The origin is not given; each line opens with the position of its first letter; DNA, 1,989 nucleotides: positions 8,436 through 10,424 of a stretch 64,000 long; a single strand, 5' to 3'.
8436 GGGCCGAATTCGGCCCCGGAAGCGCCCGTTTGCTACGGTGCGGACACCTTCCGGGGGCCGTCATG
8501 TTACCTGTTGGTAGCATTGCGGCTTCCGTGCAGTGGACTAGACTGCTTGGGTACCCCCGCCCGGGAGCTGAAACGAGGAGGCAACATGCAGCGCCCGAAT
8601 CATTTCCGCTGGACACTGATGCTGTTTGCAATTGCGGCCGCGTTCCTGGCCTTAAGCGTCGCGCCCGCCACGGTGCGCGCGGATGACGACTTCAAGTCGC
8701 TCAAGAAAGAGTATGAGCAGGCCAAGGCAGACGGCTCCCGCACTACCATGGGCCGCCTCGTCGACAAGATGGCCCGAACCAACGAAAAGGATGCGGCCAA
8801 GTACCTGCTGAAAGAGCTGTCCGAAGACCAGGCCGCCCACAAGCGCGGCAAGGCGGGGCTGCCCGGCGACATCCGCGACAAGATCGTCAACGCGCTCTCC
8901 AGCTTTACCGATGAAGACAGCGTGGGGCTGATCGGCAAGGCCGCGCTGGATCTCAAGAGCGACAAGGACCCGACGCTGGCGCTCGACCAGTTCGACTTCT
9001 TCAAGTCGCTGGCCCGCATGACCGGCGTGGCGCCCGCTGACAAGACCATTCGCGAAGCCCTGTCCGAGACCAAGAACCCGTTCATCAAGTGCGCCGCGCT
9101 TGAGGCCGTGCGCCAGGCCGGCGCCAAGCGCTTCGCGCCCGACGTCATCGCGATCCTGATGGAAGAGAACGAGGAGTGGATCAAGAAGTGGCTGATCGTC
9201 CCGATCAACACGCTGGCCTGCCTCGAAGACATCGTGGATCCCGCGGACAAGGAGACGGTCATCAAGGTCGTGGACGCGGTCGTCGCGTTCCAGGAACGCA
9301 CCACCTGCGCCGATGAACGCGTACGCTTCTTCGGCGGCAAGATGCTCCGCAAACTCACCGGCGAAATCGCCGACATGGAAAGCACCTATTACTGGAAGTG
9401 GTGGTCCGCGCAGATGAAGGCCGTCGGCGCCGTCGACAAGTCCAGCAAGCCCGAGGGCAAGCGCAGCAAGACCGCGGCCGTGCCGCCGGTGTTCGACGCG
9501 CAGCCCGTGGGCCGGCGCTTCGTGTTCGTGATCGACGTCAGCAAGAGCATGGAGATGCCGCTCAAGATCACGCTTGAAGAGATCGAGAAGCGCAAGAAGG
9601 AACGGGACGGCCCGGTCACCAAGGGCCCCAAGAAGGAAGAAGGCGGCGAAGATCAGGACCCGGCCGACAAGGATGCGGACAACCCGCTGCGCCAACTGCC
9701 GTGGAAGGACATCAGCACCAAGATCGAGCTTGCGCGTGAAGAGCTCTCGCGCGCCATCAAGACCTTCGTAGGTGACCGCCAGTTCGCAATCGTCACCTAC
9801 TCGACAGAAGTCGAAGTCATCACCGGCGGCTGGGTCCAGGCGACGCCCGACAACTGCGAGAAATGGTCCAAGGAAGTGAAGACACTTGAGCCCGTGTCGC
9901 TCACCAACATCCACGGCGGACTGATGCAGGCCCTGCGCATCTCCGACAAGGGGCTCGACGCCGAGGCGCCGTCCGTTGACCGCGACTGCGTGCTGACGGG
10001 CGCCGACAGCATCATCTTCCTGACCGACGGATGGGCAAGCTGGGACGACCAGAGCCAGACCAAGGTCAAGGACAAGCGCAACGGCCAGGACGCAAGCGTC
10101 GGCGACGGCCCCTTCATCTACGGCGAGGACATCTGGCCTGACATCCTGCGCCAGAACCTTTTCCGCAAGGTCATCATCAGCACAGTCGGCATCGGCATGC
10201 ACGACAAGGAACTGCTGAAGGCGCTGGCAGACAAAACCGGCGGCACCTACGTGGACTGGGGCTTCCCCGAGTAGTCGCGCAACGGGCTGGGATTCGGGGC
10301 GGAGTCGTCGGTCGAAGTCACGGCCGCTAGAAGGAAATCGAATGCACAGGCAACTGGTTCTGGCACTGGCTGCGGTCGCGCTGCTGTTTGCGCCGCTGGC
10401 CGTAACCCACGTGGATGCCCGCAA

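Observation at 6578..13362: MoxR ATPase sits opposite a tandem triplet of secreted HEAT-plus-vWA proteins, which would be a topological mismatch for a classical MoxR-vWA chaperone pair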

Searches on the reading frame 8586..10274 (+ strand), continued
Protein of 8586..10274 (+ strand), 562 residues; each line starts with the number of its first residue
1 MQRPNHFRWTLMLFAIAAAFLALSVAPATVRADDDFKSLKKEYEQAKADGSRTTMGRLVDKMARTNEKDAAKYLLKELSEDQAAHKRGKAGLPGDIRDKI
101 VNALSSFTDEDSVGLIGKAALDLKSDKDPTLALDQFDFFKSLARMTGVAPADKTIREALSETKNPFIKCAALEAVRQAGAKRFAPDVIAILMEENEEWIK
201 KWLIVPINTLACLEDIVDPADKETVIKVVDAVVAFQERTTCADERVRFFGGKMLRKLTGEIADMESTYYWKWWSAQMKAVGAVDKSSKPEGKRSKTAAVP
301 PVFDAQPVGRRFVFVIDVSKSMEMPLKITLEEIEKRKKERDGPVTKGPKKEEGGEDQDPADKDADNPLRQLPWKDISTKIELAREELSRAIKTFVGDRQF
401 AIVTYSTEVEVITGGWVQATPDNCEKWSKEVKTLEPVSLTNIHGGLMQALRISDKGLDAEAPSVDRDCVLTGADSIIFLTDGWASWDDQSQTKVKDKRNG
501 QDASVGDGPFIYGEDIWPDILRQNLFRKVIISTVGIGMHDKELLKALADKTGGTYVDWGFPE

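Call 30: fold_search(model_id=the predicted structure, library=pdb)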
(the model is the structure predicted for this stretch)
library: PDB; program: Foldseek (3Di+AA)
matches with E <= 10: 872; with E <= 0.001: 10
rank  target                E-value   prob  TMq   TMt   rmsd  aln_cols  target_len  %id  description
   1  6fpy_B                1.0e-05  1.00  0.26  0.25   5.5       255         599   16  Inter-alpha-inhibitor heavy chain 1, wild type (released 2019-02-27)
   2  6fpy_A                1.4e-05  1.00  0.26  0.25   7.7       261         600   18  Inter-alpha-inhibitor heavy chain 1, wild type (released 2019-02-27)
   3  9c4f_I                1.6e-05  1.00  0.26  0.73   4.8       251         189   18  Infectious B19V capsid (released 2024-10-16)
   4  6fpz_A                2.2e-05  1.00  0.26  0.25   7.7       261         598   17  Inter-alpha-inhibitor heavy chain 1, D298A (released 2019-02-27)
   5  4fx5                  1.0e-04  1.00  0.24  0.31   7.0       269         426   16  von Willebrand factor type A from Catenulispora acidiphila (released 2012-07-18)
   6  8ebu_E                6.1e-04  1.00  0.24  0.34  12.8       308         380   13  XPC release from Core7-XPA-DNA (Cy5) (released 2023-04-19)
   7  4cnb_A                7.1e-04  1.00  0.22  0.31   6.7       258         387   15  Structure of proximal thread matrix protein 1 (PTMP1) from the mussel byssus - Crystal form 2 (released 2014-03-12)
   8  6bzx_A                9.4e-04  1.00  0.21  0.35  10.8       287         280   17  Structure of the artificial complex alpha-Rep/Octarellin V.1 crystallized by counter diffusion in a capillary (released 2019-01-09)
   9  7p0h_A                9.8e-04  1.00  0.22  0.28   9.6       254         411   18  Crystal structure of Helicobacter pylori ComF fused to an artificial alphaREP crystallization helper(named B2) (released 2022-04-06)
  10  7ba2_B                9.8e-04  1.00  0.22  0.29  12.1       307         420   15  D319A mutant of the PilB minor pilin from Streptococcus sanguinis (released 2021-04-28)
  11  7mix_D                1.1e-03  1.00  0.24  0.15   6.1       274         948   12  Human N-type voltage-gated calcium channel Cav2.2 in the presence of ziconotide at 3.0 Angstrom resolution (released 2021-07-07)
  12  7b7p_A                1.1e-03  1.00  0.23  0.29   9.0       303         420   14  PilB minor pilin from Streptococcus sanguinis (released 2021-04-28)
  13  8fd7_D                1.2e-03  1.00  0.25  0.15  10.4       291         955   14  Structure of the human L-type voltage-gated calcium channel Cav1.2 complexed with gabapentin (released 2023-03-22)
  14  7q1f_C                1.2e-03  1.00  0.23  0.50   8.2       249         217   18  CPAP:TUBULIN:IE5 ALPHAREP COMPLEX (released 2022-04-20)
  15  7q1f_T                1.2e-03  1.00  0.23  0.49   8.1       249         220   18  CPAP:TUBULIN:IE5 ALPHAREP COMPLEX (released 2022-04-20)
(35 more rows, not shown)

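Call 45: search_protein_representatives(alignment_id=A2)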
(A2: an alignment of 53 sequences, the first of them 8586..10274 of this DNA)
Query: 53 sequences, 560 profile positions. Proteins with E-value up to 0.001 (for the whole library): 6203; up to 1e-10: 2747; up to 1e-30: 281. The best 150 are listed.
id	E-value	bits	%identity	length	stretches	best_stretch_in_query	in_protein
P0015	1.6e-268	908.2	-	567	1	8-559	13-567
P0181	2.7e-170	583.9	-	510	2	15-329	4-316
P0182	1.7e-139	482.3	-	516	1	10-559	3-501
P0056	3.0e-134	465.0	-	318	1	252-559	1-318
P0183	4.1e-131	454.6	-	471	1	122-558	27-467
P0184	1.9e-115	402.9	-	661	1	130-558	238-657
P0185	1.2e-112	393.6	-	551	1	10-556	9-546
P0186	5.1e-110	385.0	-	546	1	10-557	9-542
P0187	2.1e-104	366.4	-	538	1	11-557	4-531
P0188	3.3e-103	362.5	-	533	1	14-556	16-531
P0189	9.8e-101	354.3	-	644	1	13-556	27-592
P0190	4.5e-99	348.8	-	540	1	8-557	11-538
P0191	7.0e-98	344.9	-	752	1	129-557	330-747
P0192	2.8e-95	336.3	-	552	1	8-556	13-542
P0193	5.6e-95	335.3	-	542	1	13-556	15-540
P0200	2.5e-87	310.1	-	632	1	28-557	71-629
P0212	1.8e-60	221.4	-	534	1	10-555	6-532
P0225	1.5e-53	198.6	-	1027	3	154-550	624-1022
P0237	1.2e-45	172.5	-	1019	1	33-557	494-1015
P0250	1.0e-43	166.1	-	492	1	14-558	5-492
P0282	2.5e-40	154.9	-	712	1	12-555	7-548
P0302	8.4e-39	149.9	-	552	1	12-547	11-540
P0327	9.1e-37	143.1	-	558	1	26-550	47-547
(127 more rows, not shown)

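Call 46: list_cluster_members(proteins=[P0185, P0189, P0200, P0212, P0225, P0237, P0250, P0282, P0302, P0327])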
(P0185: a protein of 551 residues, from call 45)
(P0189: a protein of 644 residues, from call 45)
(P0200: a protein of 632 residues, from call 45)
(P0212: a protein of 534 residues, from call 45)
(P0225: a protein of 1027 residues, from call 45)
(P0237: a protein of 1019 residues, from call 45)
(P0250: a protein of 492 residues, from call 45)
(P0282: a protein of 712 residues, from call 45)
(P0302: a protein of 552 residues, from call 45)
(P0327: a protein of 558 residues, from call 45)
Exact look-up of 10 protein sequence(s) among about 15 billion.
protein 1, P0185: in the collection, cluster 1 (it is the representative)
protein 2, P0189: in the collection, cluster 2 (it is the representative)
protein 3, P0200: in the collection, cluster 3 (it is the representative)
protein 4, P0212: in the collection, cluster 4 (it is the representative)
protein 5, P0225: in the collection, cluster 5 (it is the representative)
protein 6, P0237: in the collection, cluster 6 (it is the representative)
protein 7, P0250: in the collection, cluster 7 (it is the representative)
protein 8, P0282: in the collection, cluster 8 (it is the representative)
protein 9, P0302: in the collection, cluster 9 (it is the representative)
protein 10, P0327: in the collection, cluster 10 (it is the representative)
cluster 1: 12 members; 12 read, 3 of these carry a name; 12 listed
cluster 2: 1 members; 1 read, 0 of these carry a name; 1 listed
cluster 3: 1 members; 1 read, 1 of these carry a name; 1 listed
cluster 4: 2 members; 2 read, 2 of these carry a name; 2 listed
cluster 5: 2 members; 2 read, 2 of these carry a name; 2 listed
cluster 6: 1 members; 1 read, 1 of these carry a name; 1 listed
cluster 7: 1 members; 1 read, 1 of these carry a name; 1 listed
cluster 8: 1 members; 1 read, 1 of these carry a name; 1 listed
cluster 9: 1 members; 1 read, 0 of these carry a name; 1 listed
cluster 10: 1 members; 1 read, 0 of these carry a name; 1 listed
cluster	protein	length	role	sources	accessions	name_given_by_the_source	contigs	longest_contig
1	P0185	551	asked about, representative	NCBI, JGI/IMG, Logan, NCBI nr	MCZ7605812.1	MAG: hypothetical protein M5U25_06965 [Planctomycetota bacterium] | hypothetical protein [Planctomycetota bacterium]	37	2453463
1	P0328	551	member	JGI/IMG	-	hypothetical protein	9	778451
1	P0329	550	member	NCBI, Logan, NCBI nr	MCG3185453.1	MAG: hypothetical protein ICCCNLDF_03684 [Planctomycetes bacterium] | hypothetical protein [Planctomycetota bacterium]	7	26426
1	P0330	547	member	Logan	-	-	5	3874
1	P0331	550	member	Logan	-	-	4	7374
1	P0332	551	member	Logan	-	-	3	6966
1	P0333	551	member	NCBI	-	-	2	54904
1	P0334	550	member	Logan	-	-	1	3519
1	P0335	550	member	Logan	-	-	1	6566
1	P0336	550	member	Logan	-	-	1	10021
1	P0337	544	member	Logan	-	-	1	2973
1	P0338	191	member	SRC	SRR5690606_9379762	-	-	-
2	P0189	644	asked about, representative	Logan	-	-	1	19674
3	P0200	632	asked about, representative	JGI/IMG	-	hypothetical protein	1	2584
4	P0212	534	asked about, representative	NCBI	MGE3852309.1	MAG: hypothetical protein AB7K09_11245 [Planctomycetota bacterium]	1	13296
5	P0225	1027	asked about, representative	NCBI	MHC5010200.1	MAG: hypothetical protein ACYTG6_04515 [Planctomycetota bacterium]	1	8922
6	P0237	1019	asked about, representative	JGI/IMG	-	hypothetical protein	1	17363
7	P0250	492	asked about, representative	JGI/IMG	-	hypothetical protein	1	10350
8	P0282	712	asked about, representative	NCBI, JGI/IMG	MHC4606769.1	MAG: hypothetical protein ACYTAF_07505 [Planctomycetota bacterium] | hypothetical protein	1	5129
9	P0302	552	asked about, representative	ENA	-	-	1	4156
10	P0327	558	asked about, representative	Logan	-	-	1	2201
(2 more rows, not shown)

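Call 51: search_protein_families(library=pfam, proteins=[L001:159-2690:-, P0225, P0237], max_evalue=0.01)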
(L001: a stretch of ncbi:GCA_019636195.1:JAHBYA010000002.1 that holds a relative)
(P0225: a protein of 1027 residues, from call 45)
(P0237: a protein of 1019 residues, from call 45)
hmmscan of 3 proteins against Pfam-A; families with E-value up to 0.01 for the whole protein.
L001:159-2690:- (843 aa): 3 families
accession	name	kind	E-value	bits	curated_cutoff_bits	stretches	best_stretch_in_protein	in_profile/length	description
PF13519.12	VWA_2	-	2.7e-09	38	27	1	366-494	1-106/107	von Willebrand factor type A domain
PF00092.34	VWA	-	2e-06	28.6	23.8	1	366-530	2-143/174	von Willebrand factor type A domain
PF14258.12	DUF4350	-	0.0065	17.2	30.4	0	265-328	25-76/181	Domain of unknown function (DUF4350)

P0225 (1027 aa): 2 families
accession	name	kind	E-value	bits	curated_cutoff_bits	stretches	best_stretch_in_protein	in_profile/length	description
PF13768.12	VWA_3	-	4.9e-10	40.1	27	0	316-413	16-104/155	von Willebrand factor type A domain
PF13519.12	VWA_2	-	8.2e-07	30.1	27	0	819-937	18-105/107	von Willebrand factor type A domain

P0237 (1019 aa): 10 families
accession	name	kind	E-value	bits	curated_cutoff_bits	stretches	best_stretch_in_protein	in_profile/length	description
PF13646.12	HEAT_2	-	6.2e-07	30.1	27.7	1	586-667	10-87/88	HEAT repeats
PF13768.12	VWA_3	-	9.1e-05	23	27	1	826-1011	6-154/155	von Willebrand factor type A domain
PF13499.12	EF-hand_7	-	0.0013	19.4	30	1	369-428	6-59/67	EF-hand domain pair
PF13405.12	EF-hand_6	-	0.002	18.1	25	0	413-429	4-20/30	EF-hand domain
PF20168.4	PDS5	-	0.0022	16.3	27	1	638-707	316-386/1053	Sister chromatid cohesion protein PDS5 protein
PF00092.34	VWA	-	0.0024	18.6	23.8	0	834-1007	15-155/174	von Willebrand factor type A domain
PF13202.12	EF-hand_5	-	0.0037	17.1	25.9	0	413-429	3-19/25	EF hand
PF02985.28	HEAT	-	0.0065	17.1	23.5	1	648-671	5-28/31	HEAT repeat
PF00036.39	EF-hand_1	-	0.0065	16.4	25.4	0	412-429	3-20/29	EF hand domain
PF13519.12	VWA_2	-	0.0085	17.1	27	0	833-922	18-93/107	von Willebrand factor type A domain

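Call 68: search_protein_families(library=padloc, proteins=[window:8586-10274:+], max_evalue=0.001)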
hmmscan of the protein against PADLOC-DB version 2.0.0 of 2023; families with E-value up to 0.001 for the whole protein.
window:8586-10274:+ (562 aa): 0 families

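Call 73: search_protein_families(library=pfam, proteins=[L028:3463-5718:-, L028:5715-6905:-, L028:7001-9115:-, L028:9809-11170:+, L028:11167-12543:+, L028:12991-15084:+, L028:15495-17525:-, L026:6855-9035:-, L026:12764-14941:-, L026:15112-16698:+], max_evalue=0.001)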
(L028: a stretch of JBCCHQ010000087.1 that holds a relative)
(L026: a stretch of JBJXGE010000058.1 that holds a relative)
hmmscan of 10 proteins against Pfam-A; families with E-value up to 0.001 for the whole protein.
L028:3463-5718:- (751 aa): 5 families
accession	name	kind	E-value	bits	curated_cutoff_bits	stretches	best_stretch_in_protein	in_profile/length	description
PF07719.23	TPR_2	-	4.5e-08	33.1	27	0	291-318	4-31/34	Tetratricopeptide repeat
PF13428.12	TPR_14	-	1.6e-07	31.8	23.5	0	384-420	4-40/44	Tetratricopeptide repeat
PF14559.12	TPR_19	-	3.8e-06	27.6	25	0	399-442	9-52/68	Tetratricopeptide repeat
PF13181.12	TPR_8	-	0.00017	21.9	25.7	0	291-318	4-31/34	Tetratricopeptide repeat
PF08308.17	PEGA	-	0.00025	21.3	20.8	1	687-737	4-54/71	PEGA domain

L028:5715-6905:- (396 aa): 1 family
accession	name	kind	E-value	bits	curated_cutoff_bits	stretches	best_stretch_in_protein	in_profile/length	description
PF13646.12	HEAT_2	-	8.5e-08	32.8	27.7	1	293-360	5-73/88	HEAT repeats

L028:7001-9115:- (704 aa): 0 families

L028:9809-11170:+ (453 aa): 4 families
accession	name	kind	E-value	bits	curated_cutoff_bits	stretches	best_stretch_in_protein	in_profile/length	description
PF13519.12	VWA_2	-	3.4e-06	28.1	27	0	305-393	17-106/107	von Willebrand factor type A domain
PF13768.12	VWA_3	-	6.3e-06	26.8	27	1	316-447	24-151/155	von Willebrand factor type A domain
PF13646.12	HEAT_2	-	1.4e-05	25.7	27.7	0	78-149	11-81/88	HEAT repeats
PF00092.34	VWA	-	4.2e-05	24.3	23.8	0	308-443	16-152/174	von Willebrand factor type A domain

L028:11167-12543:+ (458 aa): 4 families
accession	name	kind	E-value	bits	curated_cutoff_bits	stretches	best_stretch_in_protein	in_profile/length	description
PF13768.12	VWA_3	-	1.9e-11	44.7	27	1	319-455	21-154/155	von Willebrand factor type A domain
PF13519.12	VWA_2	-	1.9e-10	41.7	27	1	284-399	1-106/107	von Willebrand factor type A domain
PF00092.34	VWA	-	3.2e-09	37.7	23.8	1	284-451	2-155/174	von Willebrand factor type A domain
PF13646.12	HEAT_2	-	1.8e-06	28.6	27.7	0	66-124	29-87/88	HEAT repeats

L028:12991-15084:+ (697 aa): 1 family
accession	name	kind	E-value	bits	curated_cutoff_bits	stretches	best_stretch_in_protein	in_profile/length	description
PF03030.21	H_PPase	-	5.1e-271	901.4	29.7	1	19-688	1-645/645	Inorganic H+ pyrophosphatase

L028:15495-17525:- (676 aa): 1 family
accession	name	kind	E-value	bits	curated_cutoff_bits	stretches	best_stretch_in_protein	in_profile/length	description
PF13360.13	PQQ_2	-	8e-05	22.8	27.6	0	354-447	62-140/233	Outer membrane protein assembly factor BamB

L026:6855-9035:- (726 aa): 0 families

L026:12764-14941:- (725 aa): 0 families

L026:15112-16698:+ (528 aa): 2 families
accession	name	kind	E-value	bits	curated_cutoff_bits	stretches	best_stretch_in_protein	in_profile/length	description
PF13500.12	AAA_26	-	2.2e-24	86.8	27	1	172-379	3-194/198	AAA domain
PF07085.17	DRTGG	-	3.3e-23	82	25.2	1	387-495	2-104/105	DRTGG domain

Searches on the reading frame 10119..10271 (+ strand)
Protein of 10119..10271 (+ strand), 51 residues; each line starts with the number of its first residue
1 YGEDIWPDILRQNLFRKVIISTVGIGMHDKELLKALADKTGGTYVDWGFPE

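Call 55: search_solved_structures(query=A3, max_evalue=10, show_alignments=5)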
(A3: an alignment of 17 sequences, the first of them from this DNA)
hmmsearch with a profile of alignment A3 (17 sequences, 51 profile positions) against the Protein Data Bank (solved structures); distinct sequences matched with E-value up to 10: 3.
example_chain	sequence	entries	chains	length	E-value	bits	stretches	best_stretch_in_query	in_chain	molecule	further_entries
4rck_A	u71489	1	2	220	0.24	14.1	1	29-45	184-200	Hypothetical membrane spanning protein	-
2z67_A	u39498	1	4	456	0.51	13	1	30-49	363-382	O-phosphoseryl-tRNA(Sec) selenium transferase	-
1la4_A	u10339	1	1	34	1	12.1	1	30-49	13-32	SGTx1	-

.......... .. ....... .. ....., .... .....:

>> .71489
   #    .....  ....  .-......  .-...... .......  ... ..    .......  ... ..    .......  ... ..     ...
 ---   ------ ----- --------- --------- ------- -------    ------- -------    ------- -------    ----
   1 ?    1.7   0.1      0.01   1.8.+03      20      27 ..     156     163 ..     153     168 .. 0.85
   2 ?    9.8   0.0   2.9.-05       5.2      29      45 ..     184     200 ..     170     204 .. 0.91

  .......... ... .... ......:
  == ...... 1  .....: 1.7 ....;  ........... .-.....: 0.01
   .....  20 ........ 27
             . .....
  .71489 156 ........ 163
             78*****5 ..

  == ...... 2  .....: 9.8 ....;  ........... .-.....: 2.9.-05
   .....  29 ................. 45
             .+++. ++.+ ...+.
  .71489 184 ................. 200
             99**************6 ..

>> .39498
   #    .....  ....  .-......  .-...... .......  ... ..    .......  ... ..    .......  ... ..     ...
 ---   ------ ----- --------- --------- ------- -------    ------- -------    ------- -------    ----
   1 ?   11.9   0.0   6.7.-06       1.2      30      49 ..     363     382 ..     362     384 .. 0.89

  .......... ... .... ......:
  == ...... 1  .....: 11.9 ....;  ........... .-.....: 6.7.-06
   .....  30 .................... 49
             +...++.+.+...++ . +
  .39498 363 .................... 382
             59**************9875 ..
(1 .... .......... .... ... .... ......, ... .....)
